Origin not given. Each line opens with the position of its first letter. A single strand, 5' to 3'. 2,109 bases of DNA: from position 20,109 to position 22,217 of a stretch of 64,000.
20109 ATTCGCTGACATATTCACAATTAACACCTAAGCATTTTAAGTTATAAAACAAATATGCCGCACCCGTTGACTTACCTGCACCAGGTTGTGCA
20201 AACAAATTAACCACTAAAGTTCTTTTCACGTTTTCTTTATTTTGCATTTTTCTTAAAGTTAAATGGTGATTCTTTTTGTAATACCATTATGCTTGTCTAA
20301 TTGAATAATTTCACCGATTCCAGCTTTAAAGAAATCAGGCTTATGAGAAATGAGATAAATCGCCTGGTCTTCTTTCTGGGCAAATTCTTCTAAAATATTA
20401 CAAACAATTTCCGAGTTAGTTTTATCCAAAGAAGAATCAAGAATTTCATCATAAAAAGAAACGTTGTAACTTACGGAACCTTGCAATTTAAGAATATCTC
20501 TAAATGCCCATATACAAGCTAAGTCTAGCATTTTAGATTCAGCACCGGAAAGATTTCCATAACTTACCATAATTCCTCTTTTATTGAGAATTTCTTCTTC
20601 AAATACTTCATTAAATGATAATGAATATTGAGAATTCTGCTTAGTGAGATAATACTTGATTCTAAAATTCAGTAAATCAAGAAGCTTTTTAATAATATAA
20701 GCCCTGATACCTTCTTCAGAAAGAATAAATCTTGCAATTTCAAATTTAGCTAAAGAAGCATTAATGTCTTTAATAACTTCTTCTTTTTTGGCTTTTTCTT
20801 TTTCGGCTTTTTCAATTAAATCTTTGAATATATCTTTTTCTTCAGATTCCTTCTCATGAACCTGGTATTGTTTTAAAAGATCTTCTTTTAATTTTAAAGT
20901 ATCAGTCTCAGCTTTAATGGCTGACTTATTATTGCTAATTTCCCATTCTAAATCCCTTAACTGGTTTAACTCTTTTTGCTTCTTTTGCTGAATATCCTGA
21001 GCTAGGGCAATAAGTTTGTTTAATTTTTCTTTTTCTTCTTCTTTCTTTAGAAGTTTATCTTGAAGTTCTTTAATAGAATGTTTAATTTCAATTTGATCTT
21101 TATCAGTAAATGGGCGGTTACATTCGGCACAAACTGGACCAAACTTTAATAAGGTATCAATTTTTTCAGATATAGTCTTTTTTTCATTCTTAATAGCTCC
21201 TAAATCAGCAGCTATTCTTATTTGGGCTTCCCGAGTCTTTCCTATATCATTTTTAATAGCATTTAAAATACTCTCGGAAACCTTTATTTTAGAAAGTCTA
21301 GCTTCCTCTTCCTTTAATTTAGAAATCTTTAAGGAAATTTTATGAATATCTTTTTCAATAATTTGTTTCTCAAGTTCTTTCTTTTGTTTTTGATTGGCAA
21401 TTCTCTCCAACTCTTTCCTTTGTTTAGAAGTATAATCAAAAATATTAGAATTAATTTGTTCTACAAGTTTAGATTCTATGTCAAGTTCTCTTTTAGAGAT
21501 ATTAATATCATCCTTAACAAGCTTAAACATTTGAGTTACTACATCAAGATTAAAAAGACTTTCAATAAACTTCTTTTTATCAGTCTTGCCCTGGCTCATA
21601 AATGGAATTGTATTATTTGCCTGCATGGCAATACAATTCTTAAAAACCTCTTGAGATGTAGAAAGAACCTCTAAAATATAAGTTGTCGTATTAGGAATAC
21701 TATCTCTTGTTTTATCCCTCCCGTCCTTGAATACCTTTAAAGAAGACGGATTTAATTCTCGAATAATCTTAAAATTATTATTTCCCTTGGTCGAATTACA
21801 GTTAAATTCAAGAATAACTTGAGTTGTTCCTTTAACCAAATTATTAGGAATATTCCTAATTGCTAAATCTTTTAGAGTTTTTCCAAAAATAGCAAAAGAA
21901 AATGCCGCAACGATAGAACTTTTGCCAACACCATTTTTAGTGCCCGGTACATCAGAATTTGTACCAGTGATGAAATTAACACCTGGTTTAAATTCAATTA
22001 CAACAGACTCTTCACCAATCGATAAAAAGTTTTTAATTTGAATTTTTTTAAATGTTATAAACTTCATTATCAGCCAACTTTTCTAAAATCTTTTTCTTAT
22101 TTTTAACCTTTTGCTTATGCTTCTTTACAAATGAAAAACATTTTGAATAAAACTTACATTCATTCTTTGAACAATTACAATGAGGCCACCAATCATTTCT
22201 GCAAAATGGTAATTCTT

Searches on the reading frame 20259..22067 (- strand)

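Call 87: search_protein_families(library=phrogs, proteins=[window:20259-22067:-], max_evalue=0.00001)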
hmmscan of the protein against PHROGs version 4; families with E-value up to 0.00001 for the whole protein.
window:20259-22067:- (602 aa): 2 families
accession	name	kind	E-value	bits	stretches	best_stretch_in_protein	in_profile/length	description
phrog_77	-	DNA, RNA and nucleotide metabolism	4.4e-80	271.4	1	1-598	293-951/967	SbcC-like subunit of palindrome specific endonuclease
phrog_21388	-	DNA, RNA and nucleotide metabolism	7.4e-13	49.7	1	4-104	2-98/126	exonuclease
